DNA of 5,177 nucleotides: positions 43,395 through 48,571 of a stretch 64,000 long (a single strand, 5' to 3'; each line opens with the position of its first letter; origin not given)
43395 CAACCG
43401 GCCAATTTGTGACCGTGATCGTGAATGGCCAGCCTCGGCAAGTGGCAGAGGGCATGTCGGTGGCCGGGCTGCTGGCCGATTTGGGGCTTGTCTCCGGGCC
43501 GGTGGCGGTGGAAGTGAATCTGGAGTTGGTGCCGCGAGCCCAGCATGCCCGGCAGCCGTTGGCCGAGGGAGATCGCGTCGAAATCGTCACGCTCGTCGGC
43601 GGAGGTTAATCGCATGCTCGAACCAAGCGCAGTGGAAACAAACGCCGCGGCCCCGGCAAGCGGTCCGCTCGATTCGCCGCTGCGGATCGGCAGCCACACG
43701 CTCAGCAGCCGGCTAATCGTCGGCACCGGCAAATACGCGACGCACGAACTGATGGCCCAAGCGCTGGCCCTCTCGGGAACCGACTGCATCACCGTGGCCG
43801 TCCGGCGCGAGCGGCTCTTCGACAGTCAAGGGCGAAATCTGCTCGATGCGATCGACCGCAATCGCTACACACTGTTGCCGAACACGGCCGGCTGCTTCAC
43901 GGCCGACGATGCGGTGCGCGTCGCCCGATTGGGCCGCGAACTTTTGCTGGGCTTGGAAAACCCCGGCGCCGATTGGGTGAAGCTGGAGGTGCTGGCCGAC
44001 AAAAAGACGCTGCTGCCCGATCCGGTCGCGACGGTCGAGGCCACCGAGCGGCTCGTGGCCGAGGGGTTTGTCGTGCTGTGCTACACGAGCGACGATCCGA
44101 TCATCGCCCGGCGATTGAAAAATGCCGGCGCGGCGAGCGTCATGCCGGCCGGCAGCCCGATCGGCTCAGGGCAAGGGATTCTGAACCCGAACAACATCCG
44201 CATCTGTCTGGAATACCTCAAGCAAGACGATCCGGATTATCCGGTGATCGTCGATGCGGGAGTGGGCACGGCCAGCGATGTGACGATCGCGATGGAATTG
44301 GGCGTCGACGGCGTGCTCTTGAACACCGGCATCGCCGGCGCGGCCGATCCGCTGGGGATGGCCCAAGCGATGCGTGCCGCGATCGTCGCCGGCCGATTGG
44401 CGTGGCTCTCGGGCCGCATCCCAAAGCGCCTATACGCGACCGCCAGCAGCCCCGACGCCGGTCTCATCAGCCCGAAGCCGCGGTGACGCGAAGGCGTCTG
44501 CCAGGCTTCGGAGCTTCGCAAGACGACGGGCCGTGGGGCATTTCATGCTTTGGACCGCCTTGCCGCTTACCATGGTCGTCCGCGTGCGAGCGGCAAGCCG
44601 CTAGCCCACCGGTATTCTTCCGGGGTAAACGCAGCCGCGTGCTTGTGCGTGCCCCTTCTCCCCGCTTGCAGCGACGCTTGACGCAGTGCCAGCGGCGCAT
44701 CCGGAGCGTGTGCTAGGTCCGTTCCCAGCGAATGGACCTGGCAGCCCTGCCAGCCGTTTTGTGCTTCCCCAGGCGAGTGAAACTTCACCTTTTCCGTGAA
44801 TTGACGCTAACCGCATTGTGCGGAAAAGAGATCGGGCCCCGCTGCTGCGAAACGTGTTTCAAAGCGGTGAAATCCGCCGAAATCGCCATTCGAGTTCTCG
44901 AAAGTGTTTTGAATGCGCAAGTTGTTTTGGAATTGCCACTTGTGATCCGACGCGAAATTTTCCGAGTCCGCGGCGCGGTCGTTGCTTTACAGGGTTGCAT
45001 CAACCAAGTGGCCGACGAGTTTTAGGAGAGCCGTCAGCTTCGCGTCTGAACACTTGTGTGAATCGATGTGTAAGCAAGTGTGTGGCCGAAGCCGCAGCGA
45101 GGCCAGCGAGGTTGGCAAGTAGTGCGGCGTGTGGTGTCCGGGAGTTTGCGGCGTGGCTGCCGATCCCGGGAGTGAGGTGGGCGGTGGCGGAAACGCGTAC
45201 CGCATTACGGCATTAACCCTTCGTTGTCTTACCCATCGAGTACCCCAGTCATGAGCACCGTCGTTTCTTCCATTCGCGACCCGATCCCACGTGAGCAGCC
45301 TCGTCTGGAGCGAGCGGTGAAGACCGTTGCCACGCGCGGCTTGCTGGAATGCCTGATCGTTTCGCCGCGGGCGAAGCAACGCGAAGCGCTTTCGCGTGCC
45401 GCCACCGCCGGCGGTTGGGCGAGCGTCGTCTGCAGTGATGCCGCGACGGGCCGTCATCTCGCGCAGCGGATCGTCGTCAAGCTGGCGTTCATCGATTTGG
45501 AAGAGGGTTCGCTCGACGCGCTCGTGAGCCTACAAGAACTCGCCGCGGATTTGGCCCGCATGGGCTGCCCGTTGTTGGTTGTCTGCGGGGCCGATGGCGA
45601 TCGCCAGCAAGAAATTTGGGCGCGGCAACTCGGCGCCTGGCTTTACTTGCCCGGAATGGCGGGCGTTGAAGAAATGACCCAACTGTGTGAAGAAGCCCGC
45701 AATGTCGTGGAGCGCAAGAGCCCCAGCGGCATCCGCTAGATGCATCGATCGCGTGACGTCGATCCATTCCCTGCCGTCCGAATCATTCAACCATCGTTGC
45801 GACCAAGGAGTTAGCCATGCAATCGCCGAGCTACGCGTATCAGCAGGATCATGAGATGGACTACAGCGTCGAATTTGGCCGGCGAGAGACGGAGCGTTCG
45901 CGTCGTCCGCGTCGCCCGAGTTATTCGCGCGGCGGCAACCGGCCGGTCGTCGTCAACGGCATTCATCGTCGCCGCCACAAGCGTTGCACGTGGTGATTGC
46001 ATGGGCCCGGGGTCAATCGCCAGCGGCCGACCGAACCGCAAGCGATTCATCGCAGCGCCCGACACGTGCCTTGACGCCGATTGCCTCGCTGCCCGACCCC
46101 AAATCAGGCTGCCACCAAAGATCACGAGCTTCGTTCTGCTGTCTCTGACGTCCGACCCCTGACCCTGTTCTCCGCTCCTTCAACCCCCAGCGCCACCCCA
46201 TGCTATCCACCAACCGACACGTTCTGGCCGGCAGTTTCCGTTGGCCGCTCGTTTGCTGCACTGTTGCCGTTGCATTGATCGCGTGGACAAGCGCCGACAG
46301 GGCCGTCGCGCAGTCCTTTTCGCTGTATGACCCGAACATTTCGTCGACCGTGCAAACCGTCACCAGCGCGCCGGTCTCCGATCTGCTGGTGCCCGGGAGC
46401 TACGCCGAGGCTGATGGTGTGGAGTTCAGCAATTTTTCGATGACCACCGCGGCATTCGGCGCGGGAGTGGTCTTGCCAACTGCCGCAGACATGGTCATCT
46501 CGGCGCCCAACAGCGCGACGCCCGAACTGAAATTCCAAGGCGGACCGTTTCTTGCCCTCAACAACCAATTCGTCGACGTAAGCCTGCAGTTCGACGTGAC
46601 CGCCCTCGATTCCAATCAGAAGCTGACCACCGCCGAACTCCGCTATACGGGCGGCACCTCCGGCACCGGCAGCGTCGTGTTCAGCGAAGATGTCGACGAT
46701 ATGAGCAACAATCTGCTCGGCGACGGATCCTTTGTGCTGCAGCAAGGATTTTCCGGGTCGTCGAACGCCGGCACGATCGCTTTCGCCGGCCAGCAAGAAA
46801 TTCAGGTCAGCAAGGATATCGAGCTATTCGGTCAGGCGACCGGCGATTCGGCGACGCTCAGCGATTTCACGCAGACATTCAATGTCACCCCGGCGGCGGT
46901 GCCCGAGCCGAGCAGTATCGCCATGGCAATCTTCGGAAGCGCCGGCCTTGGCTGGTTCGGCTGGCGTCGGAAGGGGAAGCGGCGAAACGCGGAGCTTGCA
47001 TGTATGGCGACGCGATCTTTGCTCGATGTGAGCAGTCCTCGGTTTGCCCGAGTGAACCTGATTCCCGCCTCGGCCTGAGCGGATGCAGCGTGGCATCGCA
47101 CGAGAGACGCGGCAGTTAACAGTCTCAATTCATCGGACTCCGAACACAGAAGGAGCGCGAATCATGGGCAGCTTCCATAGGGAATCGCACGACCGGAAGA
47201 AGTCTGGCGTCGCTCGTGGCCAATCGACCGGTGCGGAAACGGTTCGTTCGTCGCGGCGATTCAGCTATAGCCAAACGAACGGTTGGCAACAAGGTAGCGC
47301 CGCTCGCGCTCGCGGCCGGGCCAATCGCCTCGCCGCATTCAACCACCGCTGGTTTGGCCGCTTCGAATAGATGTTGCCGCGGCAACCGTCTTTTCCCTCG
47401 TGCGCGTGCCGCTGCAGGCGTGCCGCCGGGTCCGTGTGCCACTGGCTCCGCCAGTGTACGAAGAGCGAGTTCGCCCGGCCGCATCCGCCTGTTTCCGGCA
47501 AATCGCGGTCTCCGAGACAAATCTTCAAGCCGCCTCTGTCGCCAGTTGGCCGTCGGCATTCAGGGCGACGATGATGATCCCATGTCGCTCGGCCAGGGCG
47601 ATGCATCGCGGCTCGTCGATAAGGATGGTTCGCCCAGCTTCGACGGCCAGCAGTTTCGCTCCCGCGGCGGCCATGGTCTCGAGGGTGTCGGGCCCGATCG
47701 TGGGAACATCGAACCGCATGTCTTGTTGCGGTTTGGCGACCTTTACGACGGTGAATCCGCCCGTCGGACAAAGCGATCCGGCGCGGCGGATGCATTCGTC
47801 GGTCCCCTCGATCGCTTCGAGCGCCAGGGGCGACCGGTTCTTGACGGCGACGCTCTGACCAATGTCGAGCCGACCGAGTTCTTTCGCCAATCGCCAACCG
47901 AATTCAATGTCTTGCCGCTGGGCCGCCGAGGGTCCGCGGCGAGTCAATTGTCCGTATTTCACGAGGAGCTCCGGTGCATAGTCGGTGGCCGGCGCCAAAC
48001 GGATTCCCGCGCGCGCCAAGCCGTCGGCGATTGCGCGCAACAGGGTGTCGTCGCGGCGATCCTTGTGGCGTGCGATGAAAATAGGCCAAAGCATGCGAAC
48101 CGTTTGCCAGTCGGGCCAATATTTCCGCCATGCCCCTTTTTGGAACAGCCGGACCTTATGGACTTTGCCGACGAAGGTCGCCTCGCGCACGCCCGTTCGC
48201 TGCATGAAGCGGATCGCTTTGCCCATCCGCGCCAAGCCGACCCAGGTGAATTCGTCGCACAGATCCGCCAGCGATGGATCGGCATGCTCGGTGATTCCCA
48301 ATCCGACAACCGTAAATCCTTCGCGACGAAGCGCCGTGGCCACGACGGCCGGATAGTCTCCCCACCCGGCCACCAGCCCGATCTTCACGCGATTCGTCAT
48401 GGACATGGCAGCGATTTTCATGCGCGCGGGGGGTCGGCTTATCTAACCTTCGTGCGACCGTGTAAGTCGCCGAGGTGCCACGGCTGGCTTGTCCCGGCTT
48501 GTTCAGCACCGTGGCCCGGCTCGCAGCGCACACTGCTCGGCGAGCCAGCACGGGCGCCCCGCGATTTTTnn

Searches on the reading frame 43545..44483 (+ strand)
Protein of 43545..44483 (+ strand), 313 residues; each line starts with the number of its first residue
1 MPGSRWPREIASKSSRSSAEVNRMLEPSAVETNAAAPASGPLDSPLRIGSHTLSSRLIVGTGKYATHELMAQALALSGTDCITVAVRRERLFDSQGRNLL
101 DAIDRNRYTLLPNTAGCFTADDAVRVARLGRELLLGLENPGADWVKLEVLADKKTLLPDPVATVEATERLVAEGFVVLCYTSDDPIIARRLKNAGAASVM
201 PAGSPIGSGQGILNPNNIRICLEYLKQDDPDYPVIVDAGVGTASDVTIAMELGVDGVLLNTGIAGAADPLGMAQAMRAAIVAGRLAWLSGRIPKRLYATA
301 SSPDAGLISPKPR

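Call 8: search_protein_families(library=pfam, proteins=[window:43545-44483:+], max_evalue=0.001)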
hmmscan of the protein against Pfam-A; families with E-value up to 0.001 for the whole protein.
window:43545-44483:+ (313 aa): 2 families
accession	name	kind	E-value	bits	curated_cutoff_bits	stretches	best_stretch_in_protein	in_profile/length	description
PF05690.20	ThiG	-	2.3e-98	328.9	23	1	48-303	2-247/247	Thiazole biosynthesis protein ThiG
PF01070.24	FMN_dh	-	0.00071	19.1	24.9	0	227-260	269-302/350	FMN-dependent dehydrogenase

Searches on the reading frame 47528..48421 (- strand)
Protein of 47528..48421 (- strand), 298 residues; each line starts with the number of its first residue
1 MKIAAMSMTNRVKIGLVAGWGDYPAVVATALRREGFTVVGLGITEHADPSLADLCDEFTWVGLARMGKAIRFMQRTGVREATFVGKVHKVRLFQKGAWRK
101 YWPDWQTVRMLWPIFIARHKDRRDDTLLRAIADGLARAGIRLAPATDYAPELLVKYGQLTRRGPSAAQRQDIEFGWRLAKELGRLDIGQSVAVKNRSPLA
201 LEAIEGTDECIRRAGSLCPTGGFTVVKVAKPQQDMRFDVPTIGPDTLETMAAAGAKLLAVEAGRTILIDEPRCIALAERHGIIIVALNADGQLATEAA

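Call 24: search_protein_families(library=pfam, proteins=[window:47528-48421:-], max_evalue=0.001)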
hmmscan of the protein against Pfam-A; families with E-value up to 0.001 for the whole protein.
window:47528-48421:- (298 aa): 2 families
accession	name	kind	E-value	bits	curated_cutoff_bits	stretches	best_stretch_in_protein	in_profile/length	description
PF06230.17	LpxI_C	-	1.1e-49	168.1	25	1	157-285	3-131/131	LpxI C-terminal domain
PF17930.7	LpxI_N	-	4.5e-33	114.4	25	1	13-152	1-129/129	LpxI N-terminal domain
